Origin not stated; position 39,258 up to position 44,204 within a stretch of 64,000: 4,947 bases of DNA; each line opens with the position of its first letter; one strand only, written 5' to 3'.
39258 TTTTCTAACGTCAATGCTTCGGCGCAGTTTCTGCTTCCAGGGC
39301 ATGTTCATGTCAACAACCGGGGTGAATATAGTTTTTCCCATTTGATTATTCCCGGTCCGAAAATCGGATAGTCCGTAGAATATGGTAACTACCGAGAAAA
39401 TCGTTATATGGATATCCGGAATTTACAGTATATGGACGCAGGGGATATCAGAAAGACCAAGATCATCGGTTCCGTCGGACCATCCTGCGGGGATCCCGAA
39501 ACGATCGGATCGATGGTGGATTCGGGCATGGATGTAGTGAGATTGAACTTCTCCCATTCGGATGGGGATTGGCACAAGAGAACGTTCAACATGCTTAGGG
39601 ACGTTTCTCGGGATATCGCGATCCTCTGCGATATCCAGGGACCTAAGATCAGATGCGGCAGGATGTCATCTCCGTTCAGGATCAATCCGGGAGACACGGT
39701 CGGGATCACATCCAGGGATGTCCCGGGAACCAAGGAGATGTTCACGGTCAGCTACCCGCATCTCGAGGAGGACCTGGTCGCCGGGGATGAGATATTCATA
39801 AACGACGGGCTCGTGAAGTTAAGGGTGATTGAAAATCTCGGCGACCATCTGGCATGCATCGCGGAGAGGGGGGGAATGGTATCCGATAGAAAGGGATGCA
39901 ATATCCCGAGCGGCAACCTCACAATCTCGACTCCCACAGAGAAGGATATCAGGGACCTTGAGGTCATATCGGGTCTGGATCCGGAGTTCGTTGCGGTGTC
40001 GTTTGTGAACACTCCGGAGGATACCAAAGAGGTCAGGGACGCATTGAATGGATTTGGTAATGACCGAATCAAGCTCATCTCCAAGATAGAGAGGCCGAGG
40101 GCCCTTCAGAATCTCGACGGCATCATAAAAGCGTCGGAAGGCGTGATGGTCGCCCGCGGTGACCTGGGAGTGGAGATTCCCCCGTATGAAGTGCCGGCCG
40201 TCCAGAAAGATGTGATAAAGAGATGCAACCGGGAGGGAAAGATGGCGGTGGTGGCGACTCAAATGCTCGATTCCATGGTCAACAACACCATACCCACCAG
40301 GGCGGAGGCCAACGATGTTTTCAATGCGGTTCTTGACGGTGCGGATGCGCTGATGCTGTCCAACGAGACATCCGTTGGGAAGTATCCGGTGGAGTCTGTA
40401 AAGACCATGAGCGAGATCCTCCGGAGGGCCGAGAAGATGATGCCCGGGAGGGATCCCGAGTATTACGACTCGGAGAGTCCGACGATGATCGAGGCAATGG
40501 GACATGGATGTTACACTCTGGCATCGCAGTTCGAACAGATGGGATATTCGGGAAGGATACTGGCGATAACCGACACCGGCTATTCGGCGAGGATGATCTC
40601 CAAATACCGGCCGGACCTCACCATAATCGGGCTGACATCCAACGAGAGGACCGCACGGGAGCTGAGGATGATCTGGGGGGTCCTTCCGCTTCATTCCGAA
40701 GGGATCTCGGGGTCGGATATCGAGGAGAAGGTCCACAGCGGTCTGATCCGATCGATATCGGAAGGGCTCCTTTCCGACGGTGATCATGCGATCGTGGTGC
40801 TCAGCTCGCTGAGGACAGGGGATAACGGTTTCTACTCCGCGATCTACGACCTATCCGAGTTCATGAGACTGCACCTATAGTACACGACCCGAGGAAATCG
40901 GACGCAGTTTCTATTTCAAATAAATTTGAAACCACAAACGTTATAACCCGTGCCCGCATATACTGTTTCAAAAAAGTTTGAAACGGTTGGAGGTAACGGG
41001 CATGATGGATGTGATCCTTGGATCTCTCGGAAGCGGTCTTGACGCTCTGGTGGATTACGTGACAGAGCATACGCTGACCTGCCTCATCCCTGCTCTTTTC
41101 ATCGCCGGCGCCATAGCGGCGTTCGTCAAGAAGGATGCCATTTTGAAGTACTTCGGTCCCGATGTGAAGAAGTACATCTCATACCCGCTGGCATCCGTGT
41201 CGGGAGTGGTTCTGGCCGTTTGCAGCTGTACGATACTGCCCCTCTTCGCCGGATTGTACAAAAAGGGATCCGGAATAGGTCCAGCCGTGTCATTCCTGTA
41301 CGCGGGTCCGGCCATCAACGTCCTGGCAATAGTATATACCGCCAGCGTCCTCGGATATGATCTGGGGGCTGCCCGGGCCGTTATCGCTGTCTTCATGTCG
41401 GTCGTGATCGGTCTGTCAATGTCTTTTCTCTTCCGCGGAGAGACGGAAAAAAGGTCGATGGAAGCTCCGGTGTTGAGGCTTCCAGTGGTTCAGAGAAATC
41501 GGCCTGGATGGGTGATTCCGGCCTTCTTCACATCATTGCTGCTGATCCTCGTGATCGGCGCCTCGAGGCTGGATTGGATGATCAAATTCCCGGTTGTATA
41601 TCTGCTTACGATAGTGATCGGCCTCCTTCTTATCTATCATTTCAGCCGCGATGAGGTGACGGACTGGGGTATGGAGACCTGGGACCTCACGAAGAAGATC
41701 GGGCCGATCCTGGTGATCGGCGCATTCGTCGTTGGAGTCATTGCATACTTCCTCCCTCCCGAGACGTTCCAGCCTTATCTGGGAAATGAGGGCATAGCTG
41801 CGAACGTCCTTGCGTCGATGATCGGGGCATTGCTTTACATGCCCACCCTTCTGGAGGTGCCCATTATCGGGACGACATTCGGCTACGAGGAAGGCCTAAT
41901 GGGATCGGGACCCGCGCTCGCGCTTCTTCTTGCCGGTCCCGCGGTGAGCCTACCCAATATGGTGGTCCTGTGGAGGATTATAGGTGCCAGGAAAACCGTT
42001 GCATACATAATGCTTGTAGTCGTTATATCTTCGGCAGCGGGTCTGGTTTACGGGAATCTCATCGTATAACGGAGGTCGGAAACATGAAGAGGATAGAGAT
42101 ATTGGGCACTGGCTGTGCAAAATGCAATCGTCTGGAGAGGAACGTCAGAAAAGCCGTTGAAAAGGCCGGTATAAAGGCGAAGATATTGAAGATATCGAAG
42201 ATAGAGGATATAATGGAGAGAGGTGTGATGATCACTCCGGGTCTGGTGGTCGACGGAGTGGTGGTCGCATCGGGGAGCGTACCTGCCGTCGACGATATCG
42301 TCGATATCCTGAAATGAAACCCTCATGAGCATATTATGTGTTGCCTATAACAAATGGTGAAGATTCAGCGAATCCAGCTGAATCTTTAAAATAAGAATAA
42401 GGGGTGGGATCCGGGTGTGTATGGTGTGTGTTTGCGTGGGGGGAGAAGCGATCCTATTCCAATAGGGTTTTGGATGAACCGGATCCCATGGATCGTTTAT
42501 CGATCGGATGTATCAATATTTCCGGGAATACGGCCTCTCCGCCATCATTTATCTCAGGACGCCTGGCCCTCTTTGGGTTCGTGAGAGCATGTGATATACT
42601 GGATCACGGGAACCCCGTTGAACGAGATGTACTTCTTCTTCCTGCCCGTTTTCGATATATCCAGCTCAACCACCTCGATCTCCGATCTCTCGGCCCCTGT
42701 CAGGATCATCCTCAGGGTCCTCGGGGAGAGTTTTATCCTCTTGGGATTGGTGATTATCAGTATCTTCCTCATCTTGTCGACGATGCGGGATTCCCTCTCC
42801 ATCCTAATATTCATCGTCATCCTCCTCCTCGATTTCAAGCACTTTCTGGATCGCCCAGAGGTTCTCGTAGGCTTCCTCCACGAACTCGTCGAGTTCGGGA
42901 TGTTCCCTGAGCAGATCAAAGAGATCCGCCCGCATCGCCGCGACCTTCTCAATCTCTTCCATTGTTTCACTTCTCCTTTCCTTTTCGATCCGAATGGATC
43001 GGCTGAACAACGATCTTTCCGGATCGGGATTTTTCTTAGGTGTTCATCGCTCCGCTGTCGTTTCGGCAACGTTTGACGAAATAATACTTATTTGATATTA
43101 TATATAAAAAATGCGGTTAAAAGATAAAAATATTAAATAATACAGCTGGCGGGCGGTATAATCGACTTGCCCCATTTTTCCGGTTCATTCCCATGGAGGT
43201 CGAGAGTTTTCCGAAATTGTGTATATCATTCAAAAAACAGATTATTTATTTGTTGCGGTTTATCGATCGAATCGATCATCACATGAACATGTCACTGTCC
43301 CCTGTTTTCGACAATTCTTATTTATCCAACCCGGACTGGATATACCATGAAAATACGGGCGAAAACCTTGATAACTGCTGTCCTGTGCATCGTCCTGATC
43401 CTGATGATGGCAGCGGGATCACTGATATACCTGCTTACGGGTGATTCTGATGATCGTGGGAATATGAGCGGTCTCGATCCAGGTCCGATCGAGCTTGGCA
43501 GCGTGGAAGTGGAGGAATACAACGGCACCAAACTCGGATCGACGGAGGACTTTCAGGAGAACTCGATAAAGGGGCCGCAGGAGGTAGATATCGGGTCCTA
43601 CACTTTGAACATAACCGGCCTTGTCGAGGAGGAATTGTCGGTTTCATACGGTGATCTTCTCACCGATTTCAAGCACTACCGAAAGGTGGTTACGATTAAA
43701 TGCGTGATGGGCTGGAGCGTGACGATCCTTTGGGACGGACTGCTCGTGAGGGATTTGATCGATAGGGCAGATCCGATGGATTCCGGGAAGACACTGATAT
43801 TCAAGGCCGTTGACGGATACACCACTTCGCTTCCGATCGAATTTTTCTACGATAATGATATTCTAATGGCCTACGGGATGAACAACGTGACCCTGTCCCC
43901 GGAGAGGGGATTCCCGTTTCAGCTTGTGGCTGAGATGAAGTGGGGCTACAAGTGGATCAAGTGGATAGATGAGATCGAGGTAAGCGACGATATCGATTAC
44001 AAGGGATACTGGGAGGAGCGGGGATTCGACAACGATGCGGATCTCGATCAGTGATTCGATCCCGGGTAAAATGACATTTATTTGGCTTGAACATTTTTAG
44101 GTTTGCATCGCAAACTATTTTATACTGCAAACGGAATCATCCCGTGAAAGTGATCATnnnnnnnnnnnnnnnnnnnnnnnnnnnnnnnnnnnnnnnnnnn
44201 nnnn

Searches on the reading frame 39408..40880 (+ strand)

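Call 68: search_protein_families(library=pfam, proteins=[window:39408-40880:+], max_evalue=0.001)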
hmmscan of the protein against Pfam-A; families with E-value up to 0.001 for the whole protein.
window:39408-40880:+ (490 aa): 2 families
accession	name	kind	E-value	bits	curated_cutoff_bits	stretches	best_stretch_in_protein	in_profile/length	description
PF00224.27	PK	-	1.4e-97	327.1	30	1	14-331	1-328/328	Pyruvate kinase, barrel domain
PF02887.21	PK_C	-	2.8e-18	66.5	28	1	383-464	18-97/114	Pyruvate kinase, alpha/beta domain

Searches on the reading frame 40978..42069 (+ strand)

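Call 68: search_protein_families(library=pfam, proteins=[window:40978-42069:+], max_evalue=0.001)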
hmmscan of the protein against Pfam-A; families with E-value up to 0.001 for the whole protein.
window:40978-42069:+ (363 aa): 1 family
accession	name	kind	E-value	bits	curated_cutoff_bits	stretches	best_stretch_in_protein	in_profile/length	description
PF03773.19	ArsP_1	-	2.8e-76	256.9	32.3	1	23-359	7-293/294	Predicted permease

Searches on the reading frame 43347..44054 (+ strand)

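Call 68: search_protein_families(library=pfam, proteins=[window:43347-44054:+], max_evalue=0.001)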
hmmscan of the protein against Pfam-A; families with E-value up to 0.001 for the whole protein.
window:43347-44054:+ (235 aa): 1 family
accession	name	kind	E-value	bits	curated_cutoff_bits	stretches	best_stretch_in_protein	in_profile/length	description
PF00174.25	Oxidored_molyb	-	1.7e-31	109.5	24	1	79-222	6-169/169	Oxidoreductase molybdopterin binding domain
